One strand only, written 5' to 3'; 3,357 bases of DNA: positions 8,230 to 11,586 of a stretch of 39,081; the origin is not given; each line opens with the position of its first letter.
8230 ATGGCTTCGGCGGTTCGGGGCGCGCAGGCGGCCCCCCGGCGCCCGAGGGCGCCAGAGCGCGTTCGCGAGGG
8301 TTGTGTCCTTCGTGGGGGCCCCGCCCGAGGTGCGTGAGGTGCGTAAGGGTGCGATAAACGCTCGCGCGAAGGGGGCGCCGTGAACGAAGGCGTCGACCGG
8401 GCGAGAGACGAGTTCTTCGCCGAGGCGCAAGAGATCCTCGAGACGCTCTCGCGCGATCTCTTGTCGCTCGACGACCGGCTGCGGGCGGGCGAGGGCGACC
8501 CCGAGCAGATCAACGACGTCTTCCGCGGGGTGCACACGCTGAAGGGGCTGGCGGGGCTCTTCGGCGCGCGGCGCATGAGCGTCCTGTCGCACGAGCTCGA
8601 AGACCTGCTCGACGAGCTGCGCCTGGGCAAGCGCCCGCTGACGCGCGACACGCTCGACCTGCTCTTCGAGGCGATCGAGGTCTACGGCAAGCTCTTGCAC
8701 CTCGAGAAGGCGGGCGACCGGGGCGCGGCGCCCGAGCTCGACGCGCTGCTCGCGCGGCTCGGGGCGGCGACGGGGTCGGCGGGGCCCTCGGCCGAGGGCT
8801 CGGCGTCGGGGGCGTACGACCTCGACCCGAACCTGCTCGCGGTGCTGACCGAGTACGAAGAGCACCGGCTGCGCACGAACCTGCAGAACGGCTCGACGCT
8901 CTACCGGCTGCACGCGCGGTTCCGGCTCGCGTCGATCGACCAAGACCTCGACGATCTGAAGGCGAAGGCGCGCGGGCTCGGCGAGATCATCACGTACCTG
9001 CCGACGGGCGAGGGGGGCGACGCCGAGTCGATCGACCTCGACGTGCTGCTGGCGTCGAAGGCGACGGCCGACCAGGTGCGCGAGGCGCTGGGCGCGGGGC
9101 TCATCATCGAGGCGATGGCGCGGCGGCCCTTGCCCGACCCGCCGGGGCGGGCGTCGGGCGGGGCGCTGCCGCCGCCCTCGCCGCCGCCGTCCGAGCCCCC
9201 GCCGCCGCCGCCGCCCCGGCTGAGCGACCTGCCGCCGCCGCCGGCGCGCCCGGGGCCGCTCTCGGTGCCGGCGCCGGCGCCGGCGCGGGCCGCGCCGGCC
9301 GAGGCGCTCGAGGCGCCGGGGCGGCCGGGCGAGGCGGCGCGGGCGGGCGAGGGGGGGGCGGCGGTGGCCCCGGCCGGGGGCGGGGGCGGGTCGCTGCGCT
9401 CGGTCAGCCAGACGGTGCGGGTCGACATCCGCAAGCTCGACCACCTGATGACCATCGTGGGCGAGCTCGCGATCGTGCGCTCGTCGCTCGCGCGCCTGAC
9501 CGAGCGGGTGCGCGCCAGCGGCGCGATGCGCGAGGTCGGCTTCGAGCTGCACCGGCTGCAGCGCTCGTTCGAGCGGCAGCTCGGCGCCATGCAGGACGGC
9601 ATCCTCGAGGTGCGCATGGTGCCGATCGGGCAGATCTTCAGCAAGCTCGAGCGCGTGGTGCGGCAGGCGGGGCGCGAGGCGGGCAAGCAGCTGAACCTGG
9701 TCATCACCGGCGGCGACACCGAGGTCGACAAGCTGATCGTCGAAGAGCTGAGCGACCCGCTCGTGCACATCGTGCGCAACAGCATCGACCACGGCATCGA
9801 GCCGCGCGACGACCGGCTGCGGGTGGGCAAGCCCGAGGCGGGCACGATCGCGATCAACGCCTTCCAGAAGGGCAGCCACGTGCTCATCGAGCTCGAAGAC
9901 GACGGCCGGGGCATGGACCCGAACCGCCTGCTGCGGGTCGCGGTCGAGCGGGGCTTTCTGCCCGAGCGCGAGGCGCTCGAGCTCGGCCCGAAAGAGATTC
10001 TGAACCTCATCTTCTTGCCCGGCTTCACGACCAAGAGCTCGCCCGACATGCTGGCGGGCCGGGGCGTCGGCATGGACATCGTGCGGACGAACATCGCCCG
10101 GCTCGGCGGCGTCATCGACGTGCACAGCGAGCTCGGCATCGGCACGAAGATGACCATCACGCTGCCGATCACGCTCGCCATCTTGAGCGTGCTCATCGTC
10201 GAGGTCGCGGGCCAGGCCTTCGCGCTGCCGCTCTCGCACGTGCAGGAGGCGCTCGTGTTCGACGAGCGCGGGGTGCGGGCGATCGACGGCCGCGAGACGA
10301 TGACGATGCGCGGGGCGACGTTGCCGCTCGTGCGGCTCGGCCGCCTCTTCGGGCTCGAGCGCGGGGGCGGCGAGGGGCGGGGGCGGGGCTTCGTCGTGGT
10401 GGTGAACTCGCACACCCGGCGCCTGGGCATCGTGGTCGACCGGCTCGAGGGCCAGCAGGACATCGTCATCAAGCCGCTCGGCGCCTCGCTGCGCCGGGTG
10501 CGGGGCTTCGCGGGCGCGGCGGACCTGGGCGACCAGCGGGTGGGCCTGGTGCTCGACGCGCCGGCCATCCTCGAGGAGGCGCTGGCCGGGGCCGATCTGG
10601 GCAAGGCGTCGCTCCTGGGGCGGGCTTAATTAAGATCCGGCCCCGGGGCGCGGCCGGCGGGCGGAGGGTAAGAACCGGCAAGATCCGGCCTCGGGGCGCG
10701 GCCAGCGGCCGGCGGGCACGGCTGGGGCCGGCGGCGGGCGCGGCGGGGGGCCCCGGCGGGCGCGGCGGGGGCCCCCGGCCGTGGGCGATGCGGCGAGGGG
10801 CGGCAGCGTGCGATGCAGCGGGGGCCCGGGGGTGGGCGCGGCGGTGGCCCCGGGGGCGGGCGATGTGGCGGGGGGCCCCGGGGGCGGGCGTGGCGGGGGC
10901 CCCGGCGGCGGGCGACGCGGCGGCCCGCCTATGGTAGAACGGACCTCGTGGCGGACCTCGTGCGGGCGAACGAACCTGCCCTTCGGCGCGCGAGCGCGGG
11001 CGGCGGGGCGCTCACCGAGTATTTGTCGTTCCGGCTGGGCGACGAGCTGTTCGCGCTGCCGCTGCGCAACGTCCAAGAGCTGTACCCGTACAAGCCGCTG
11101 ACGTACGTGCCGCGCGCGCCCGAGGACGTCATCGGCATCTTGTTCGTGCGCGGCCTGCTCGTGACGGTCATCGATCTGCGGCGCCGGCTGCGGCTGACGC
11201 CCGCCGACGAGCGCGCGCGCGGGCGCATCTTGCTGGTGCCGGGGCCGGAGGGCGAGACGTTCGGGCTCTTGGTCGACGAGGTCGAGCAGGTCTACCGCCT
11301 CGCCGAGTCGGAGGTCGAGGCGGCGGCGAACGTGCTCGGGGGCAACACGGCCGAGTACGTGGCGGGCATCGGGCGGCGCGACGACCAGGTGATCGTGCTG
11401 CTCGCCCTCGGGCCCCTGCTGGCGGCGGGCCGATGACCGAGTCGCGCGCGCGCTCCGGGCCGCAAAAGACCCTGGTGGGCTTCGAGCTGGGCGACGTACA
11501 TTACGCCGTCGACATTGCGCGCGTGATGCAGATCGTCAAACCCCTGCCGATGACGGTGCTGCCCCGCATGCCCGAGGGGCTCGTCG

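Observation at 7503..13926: MCP-less, CheY-less chemosensory cluster coupled to a REC-HTH(XRE) transcription factor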

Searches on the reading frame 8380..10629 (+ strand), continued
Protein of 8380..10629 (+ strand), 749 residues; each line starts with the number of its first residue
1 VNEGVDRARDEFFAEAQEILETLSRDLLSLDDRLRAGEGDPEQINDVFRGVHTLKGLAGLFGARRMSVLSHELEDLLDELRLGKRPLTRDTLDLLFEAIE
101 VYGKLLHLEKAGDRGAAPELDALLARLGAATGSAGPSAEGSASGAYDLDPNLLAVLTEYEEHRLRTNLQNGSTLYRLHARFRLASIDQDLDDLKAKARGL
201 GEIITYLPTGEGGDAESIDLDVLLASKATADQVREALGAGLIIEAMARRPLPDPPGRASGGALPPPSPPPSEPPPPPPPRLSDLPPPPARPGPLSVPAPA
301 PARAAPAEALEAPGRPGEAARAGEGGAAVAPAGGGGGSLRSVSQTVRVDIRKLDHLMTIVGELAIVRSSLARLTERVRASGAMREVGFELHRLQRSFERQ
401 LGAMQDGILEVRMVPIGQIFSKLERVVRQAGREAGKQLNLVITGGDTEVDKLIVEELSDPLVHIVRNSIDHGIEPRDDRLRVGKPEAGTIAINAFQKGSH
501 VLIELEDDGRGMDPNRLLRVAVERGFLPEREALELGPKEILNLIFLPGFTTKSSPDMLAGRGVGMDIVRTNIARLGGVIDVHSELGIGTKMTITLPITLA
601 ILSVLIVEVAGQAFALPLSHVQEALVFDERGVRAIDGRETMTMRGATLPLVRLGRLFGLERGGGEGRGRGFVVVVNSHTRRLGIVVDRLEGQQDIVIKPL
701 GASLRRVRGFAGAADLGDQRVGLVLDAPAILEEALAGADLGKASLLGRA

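Call 43: search_protein_families(library=pfam, proteins=[L091:8016-9341:-, L091:6657-8003:+, L091:15302-16375:+, L091:16547-17599:-, L091:17642-18190:-, L091:18502-22005:+, L083:13417-15501:+, L165:9051-10001:+], max_evalue=0.001)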
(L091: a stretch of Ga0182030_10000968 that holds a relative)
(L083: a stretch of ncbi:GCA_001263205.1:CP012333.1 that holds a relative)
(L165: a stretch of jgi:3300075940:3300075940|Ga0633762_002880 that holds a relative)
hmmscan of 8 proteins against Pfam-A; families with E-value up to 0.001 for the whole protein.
L091:8016-9341:- (441 aa): 2 families
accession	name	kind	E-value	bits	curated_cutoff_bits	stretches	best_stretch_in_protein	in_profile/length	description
PF00498.31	FHA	-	3.3e-30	104.8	20.7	2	160-223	2-67/67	FHA domain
PF16697.10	Yop-YscD_cpl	-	3.6e-23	82.1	33.2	2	143-230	3-91/94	Inner membrane component of T3SS, cytoplasmic domain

L091:6657-8003:+ (448 aa): 1 family
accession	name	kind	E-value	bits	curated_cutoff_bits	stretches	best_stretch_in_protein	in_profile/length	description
PF00188.32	CAP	-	1e-12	49.4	21.1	1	333-438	3-109/117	Cysteine-rich secretory protein family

L091:15302-16375:+ (357 aa): 8 families
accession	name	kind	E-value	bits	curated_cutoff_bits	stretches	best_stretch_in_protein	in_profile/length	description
PF05496.18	RuvB_N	-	2.4e-67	226.1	27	1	33-192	1-159/159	Holliday junction DNA helicase RuvB P-loop domain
PF17864.7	AAA_lid_4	-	7.2e-29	99.8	27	1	195-268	1-74/74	RuvB AAA lid domain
PF05491.19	RuvB_C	-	1.7e-24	86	24.7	1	270-339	2-71/72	RuvB C-terminal winged helix domain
PF00004.35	AAA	-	1.7e-19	71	21.2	1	68-192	1-129/131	ATPase family associated with various cellular activities (AAA)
PF07728.20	AAA_5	-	8.4e-10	39.2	22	1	111-186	60-139/139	AAA domain (dynein-related subfamily)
PF20720.3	nSTAND3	-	0.00022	21.4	27.2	1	63-89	15-41/155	Novel STAND NTPase 3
PF13191.12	AAA_16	-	0.00024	22.1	32.6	1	58-103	18-63/167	AAA ATPase domain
PF03215.21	Rad17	-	0.00045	20.6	23.8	1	55-100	40-80/186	Rad17 P-loop domain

L091:16547-17599:- (350 aa): 1 family
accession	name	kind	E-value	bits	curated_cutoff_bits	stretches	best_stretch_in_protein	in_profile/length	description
PF04204.22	HTS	-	5.9e-74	249.2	27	1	57-313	31-289/298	Homoserine O-succinyltransferase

L091:17642-18190:- (182 aa): 0 families

L091:18502-22005:+ (1167 aa): 7 families
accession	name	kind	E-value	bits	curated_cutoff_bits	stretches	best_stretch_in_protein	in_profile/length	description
PF00563.25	EAL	-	3.6e-77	259.3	31.3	1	894-1127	4-236/236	EAL domain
PF00990.26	GGDEF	-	4.7e-49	166.7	23.8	1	714-871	1-160/161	Diguanylate cyclase, GGDEF domain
PF13377.12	Peripla_BP_3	-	8.5e-26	91.4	26.5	1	113-274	1-167/167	Periplasmic binding protein-like domain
PF08447.18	PAS_3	-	2.6e-20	72.9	25.6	1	609-695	2-87/89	PAS fold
PF00532.27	Peripla_BP_1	-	2.7e-14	53.8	22.2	1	5-270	2-279/281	Periplasmic binding proteins and sugar binding domain of LacI family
PF13407.12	Peripla_BP_4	-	4.5e-07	30.1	35.1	1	71-223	68-222/258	Periplasmic binding protein domain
PF13426.13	PAS_9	-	1.9e-06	28.5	27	1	609-702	14-103/103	PAS domain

L083:13417-15501:+ (694 aa): 2 families
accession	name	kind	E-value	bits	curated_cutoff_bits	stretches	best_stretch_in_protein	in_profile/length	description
PF13646.12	HEAT_2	-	6.8e-45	151.7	27.7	4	14-94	7-87/88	HEAT repeats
PF02985.28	HEAT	-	2.6e-08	33.8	23.5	0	135-157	4-26/31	HEAT repeat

L165:9051-10001:+ (316 aa): 5 families
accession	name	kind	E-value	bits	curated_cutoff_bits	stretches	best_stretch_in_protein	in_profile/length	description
PF00561.26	Abhydrolase_1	-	8.3e-12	45.7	25.8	1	95-207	1-105/245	alpha/beta hydrolase fold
PF12697.13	Abhydrolase_6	-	1.1e-10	43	26.3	1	97-230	1-117/217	Alpha/beta hydrolase family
PF12146.15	Hydrolase_4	-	1.5e-10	41.2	27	1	96-222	6-124/239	Serine aminopeptidase, S33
PF07859.19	Abhydrolase_3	-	0.00035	20.8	25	0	143-209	35-110/210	alpha/beta hydrolase fold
PF02129.25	Peptidase_S15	-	0.00046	20.4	23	1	153-281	73-196/262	X-Pro dipeptidyl-peptidase (S15 family)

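Call 60: search_protein_families(library=pfam, proteins=[L166:3581-4612:-], max_evalue=0.01)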
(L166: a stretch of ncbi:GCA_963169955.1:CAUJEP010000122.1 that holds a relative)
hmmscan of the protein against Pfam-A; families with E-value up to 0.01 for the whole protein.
L166:3581-4612:- (343 aa): 0 families

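Call 79: find_homologous_proteins(query=L104:10001-12088:+, max_evalue=1e-50)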
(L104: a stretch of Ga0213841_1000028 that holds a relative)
Query L104:10001-12088:+ (696 aa): 5273 proteins with E <= 1e-50 among 8000 candidates; the best 120 are listed.
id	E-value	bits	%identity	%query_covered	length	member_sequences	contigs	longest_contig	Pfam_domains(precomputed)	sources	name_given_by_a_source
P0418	0.0e+0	1486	100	100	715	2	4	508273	PF02895.21,PF01584.25,PF02518.32,PF01627.29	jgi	-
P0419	0.0e+0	1292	89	100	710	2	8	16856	PF02895.21,PF01584.25,PF02518.32,PF01627.29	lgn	-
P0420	0.0e+0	1283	88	100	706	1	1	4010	PF02895.21,PF01584.25,PF02518.32,PF01627.29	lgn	-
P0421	0.0e+0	1281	89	100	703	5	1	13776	PF02895.21,PF01584.25,PF02518.32,PF01627.29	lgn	-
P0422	0.0e+0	1274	87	100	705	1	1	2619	PF02895.21,PF01584.25,PF02518.32,PF01627.29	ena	-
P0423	0.0e+0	1273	89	100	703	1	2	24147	PF02895.21,PF01584.25,PF02518.32,PF01627.29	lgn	-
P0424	0.0e+0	1273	89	100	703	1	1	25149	PF02895.21,PF01584.25,PF02518.32,PF01627.29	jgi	jgi:two-component system chemotaxis sensor kinase CheA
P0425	0.0e+0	1271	89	100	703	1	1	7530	PF02895.21,PF01584.25,PF02518.32,PF01627.29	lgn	-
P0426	0.0e+0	1266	87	100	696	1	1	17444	PF02895.21,PF01584.25,PF02518.32,PF01627.29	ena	-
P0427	0.0e+0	1260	88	100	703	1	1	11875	PF02895.21,PF01584.25,PF02518.32,PF01627.29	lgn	-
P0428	0.0e+0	1259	87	100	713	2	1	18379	PF02895.21,PF01584.25,PF02518.32,PF01627.29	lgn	-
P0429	0.0e+0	1258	87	100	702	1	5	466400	PF02895.21,PF01584.25,PF02518.32,PF01627.29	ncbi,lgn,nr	ncbi:MAG: chemotaxis protein CheA [Nannocystaceae bacterium]|nr:chemotaxis protein CheA [bacterium]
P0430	0.0e+0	1254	87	100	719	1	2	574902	PF02895.21,PF01584.25,PF02518.32,PF01627.29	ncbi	ncbi:MAG: chemotaxis protein CheA [Nannocystales bacterium]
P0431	0.0e+0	1254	86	100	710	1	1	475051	PF02895.21,PF01584.25,PF02518.32,PF01627.29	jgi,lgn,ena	-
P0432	0.0e+0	1245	86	100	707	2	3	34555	PF02895.21,PF01584.25,PF02518.32,PF01627.29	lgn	-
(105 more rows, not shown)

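Call 86: search_protein_families(library=ncbifam, proteins=[window:8380-10629:+, L083:13417-15501:+, L083:9604-10008:+], max_evalue=0.00001)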
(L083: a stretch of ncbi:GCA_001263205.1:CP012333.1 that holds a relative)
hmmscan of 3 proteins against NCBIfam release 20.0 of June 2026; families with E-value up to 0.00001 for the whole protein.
window:8380-10629:+ (749 aa): 12 families
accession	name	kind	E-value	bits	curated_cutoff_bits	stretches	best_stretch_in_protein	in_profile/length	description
NF041336.1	CheA_Halo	equivalog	7.8e-106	355.2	950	2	344-727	292-663/666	chemotaxis protein CheA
NF007835.0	PRK10547.1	equivalog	3.3e-96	323.4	793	2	341-730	275-656/670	chemotaxis protein CheA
NF010411.0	PRK13837.1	equivalog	8.2e-11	40.6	647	1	539-598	622-676/828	two-component system VirA-like sensor kinase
NF008468.0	PRK11360.1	equivalog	2.8e-08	32.6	646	1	538-598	554-609/616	two-component system sensor histidine kinase AtoS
NF007688.0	PRK10364.1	equivalog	2.9e-08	32.9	479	1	540-598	399-452/460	two-component system sensor histidine kinase ZraS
NF008298.1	PRK11086.1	subfamily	5.6e-08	31.7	520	0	539-597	472-525/529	DcuS/MalK family sensor histidine kinase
NF046044.1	PnpS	equivalog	6.2e-08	32.1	400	0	559-596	353-390/390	two-component system histidine kinase PnpS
NF038348.1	T2SS_HK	subfamily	3.7e-07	28.9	450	1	537-597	516-573/574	histidine kinase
NF047874.1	MASE3_PAS_HK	subfamily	1.4e-06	27.4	560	0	559-598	587-626/655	MASE3 domain-containing sensor histidine kinase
NF046020.1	HisKinCckABruc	equivalog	3.2e-06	25.3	1000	0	537-598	650-708/868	cell cycle histidine kinase CckA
TIGR02916.1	PEP_his_kin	equivalog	4.5e-06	25.5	300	0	544-596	632-679/679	XrtA/PEP-CTERM system histidine kinase PrsK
NF053867.1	SprKinKinDBac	equivalog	6.9e-06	24.8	775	0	537-598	442-498/500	sporulation kinase KinD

L083:13417-15501:+ (694 aa): 3 families
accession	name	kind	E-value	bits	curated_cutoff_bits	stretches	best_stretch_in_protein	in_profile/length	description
NF045915.1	PhycobilmeDegNblB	equivalog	1.4e-12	47.6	300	0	556-686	59-190/214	phycobilisome degradation protein NblB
NF010374.0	PRK13800.1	equivalog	1.6e-08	33.3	1196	1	11-290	627-894/898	fumarate reductase/succinate dehydrogenase flavoprotein subunit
NF058505.1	phyc_lyase_CpeY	equivalog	4.6e-08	32.1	600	0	485-588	65-171/419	C-phycoerythrin alpha-cysteine-82 phycoerythrobilin lyase CpeY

L083:9604-10008:+ (134 aa): 84 families (the best 25 are shown)
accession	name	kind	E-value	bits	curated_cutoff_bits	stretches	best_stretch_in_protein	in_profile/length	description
NF007901.0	PRK10610.1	equivalog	5e-18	65.5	189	1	3-125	7-123/129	chemotaxis response regulator CheY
TIGR02154.1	PhoB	equivalog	6e-18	65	296.2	1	2-120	3-114/226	phosphate regulon transcriptional regulator PhoB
NF053854.1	RespRegPhoBBctds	equivalog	5.4e-17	61.9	270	1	4-117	1-106/225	two-component system response regulator PhoB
NF045991.1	RespRegCtrARhodob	equivalog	2e-16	60.4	350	1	3-118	2-108/224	response regulator transcription factor CtrA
NF051850.1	RespRegRprY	equivalog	5.1e-16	58.8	370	1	3-126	6-120/234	response regulator transcription factor RprY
NF007005.1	PRK09468.1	equivalog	8.3e-16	58.1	331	1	2-122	4-115/237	osmolarity response regulator transcription factor OmpR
NF007546.0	PRK10161.1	equivalog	1.4e-15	57.5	471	1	2-120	3-114/229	phosphate response regulator transcription factor PhoB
NF007969.0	PRK10693.1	equivalog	1.6e-15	57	329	1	2-114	8-111/337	two-component system response regulator RssB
NF041866.1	EpsW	equivalog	2.3e-15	56.4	200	1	2-128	6-127/131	exopolysaccharide biosynthesis response regulator EpsW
NF045944.1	ResRegRpaBCyano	equivalog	3.2e-15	56.1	330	1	5-126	1-112/229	response regulator transcription factor RpaB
NF041880.1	EPS_EpsF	equivalog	4e-15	55.3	900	1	17-125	11-113/492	response regulator EpsF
NF008318.0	PRK11107.1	equivalog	5.4e-15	54.5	890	1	3-121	669-780/920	two-component sensor histidine kinase BarA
NF040689.1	MtrAB_MtrA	equivalog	9.7e-15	54.5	300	1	4-118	1-105/219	MtrAB system response regulator MtrA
NF033117.2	vanR_ACDEGLN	exception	1.3e-14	54.3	350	1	4-118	1-105/226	VanR-ABDEGLN family response regulator transcription factor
NF008378.0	PRK11173.1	equivalog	2.4e-14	53.2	334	1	3-126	5-118/238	two-component system response regulator ArcA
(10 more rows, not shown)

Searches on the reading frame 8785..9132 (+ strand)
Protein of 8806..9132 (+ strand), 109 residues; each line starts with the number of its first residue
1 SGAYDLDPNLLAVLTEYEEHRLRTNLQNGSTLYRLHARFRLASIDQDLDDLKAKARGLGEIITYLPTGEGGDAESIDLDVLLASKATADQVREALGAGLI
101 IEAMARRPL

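Call 67: search_solved_structures(query=window:8806-9132:+, max_evalue=10)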
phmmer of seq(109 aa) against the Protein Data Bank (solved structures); distinct sequences matched with E-value up to 10: 4.
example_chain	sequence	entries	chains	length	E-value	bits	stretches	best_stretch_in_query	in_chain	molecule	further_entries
7y9n_A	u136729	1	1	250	0.096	16.2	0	49-86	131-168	Spike protein S2',5HB-H2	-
7zqp_j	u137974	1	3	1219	0.36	14.4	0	42-85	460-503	Probable tape measure protein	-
7zhj_f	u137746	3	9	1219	0.38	14.3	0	42-85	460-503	Pore-forming tail tip protein pb2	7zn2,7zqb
5c3l_C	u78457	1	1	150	0.92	13.1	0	23-65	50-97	Nucleoporin Nup62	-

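Call 87: predict_structure(alignment_id=A3)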
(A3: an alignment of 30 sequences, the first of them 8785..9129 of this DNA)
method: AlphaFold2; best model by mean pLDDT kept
length: 115 residues; sequences in the alignment: 30
mean_pLDDT: 82.0   pTM: 0.71
mean pLDDT of the five models: 82.0, 81.5, 81.0, 80.9, 80.0
residues with pLDDT >= 90: 57; 70-90: 37; 50-70: 10; < 50: 11
segments of 3 or more residues with pLDDT < 50: 1-10
pLDDT, mean of each block of 10 residues (from residue 1): 39 74 90 90 92 92 91 81 92 91 82 59
secondary structure, 60 per line:
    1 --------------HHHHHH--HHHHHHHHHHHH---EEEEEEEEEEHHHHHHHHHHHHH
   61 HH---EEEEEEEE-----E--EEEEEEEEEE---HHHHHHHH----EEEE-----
elements in order: H15-20 H23-34 E38-47 H48-62 E66-73 E82-91 H95-102 E107-110

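Call 89: fold_search(model_id=the predicted structure, library=pdb)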
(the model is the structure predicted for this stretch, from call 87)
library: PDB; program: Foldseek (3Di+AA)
matches with E <= 10: 1245; with E <= 0.001: 0
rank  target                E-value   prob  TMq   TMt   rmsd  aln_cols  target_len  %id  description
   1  4usi_C                3.7e-03  0.98  0.36  0.38   6.1        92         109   23  Nitrogen regulatory protein PII from Chlamydomonas reinhardtii in complex with MgATP and 2-oxoglutarate (released 2014-12-03)
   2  9fxo_SM               5.4e-03  0.99  0.40  0.44  10.1       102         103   15  CRYO-EM STRUCTURE OF LEISHMANIA MAJOR 80S RIBOSOME WITH A/P/E-SITE TRNA AND MRNA : LM32CS1C1 M2 OE MUTANT (released 2025-07-23)
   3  4ush_B                9.4e-03  0.99  0.40  0.43   4.8        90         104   20  Nitrogen regulatory protein PII from Chlamydomonas reinhardtii in unliganded state (released 2014-12-03)
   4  2wve_A                1.0e-02  0.98  0.45  0.41  14.5       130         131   10  Structural and mechanistic insights into Helicobacter pylori NikR function (released 2010-01-19)
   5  4ush_C                1.1e-02  0.99  0.39  0.42   5.7        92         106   18  Nitrogen regulatory protein PII from Chlamydomonas reinhardtii in unliganded state (released 2014-12-03)
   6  2wvb_A                1.1e-02  0.96  0.45  0.41  14.8       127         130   13  Structural and mechanistic insights into Helicobacter pylori NikR function (released 2010-01-19)
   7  2wve_B                1.3e-02  0.94  0.43  0.39  10.8       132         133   11  Structural and mechanistic insights into Helicobacter pylori NikR function (released 2010-01-19)
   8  2x3d_F                1.4e-02  0.97  0.38  0.46   4.9        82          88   15  Crystal Structure of SSo6206 from Sulfolobus solfataricus P2 (released 2010-07-28)
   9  3n5f_A                1.4e-02  0.95  0.37  0.14   5.6       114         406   14  Crystal Structure of L-N-carbamoylase from Geobacillus stearothermophilus CECT43 (released 2011-05-25)
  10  2cad_A                1.4e-02  0.94  0.44  0.40  14.8       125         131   14  NikR from Helicobacter pylori in closed trans-conformation and nickel bound to 2F, 2X and 2I sites. (released 2006-07-17)
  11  6mmq_C                1.4e-02  0.99  0.42  0.51   4.2        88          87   18  Carbon regulatory PII-like protein SbtB from Cyanobium sp. 7001 bound to cAMP (released 2019-09-18)
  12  2bj9_A                1.4e-02  0.97  0.46  0.41  15.5       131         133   11  NIKR with bound NICKEL and phosphate (released 2005-04-08)
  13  4rx6_A                1.5e-02  0.92  0.35  0.37   6.5        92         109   20  Structure of B. subtilis GlnK-ATP complex to 2.6 Angstrom (released 2015-12-30)
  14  2hza_B                1.5e-02  0.89  0.39  0.37  13.6       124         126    9  Nickel-bound full-length Escherichia coli NikR (released 2006-08-22)
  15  6mmq_F                1.6e-02  0.99  0.42  0.52   4.3        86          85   20  Carbon regulatory PII-like protein SbtB from Cyanobium sp. 7001 bound to cAMP (released 2019-09-18)
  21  2x3d_A                1.9e-02  0.93  0.36  0.43   5.1        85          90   15  Crystal Structure of SSo6206 from Sulfolobus solfataricus P2 (released 2010-07-28)
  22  2x3d_D                1.9e-02  0.90  0.35  0.41   5.6        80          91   14  Crystal Structure of SSo6206 from Sulfolobus solfataricus P2 (released 2010-07-28)
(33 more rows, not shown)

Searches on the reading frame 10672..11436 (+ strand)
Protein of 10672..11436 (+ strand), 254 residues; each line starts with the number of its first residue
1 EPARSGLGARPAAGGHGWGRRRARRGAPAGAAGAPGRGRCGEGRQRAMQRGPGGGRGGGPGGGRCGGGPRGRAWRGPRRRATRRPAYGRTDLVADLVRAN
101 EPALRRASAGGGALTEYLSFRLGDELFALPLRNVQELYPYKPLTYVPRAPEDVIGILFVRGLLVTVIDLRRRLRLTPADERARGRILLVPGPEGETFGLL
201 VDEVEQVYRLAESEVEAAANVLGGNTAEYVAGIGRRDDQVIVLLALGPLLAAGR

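Call 6: search_protein_families(library=pfam, proteins=[window:10672-11436:+], max_evalue=0.01)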
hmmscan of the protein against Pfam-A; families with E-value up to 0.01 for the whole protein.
window:10672-11436:+ (254 aa): 1 family
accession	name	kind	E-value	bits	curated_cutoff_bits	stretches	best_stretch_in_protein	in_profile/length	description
PF01584.24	CheW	-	9.4e-31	106.7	23.5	1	116-251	1-135/138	CheW-like domain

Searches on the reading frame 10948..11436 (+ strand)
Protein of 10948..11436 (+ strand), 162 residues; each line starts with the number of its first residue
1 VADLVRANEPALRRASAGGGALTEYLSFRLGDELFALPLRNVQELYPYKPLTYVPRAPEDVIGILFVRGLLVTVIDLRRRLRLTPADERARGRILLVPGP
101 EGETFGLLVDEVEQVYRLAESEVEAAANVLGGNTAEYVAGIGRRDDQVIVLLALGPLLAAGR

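Call 86: search_protein_families(library=ncbifam, proteins=[window:10948-11436:+], max_evalue=0.00001)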
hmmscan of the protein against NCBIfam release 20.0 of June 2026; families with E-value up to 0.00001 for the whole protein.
window:10948-11436:+ (162 aa): 1 family
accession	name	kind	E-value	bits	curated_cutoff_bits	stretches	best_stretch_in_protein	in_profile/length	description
NF007903.0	PRK10612.1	equivalog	2.7e-14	53.2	260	1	18-159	12-152/167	chemotaxis protein CheW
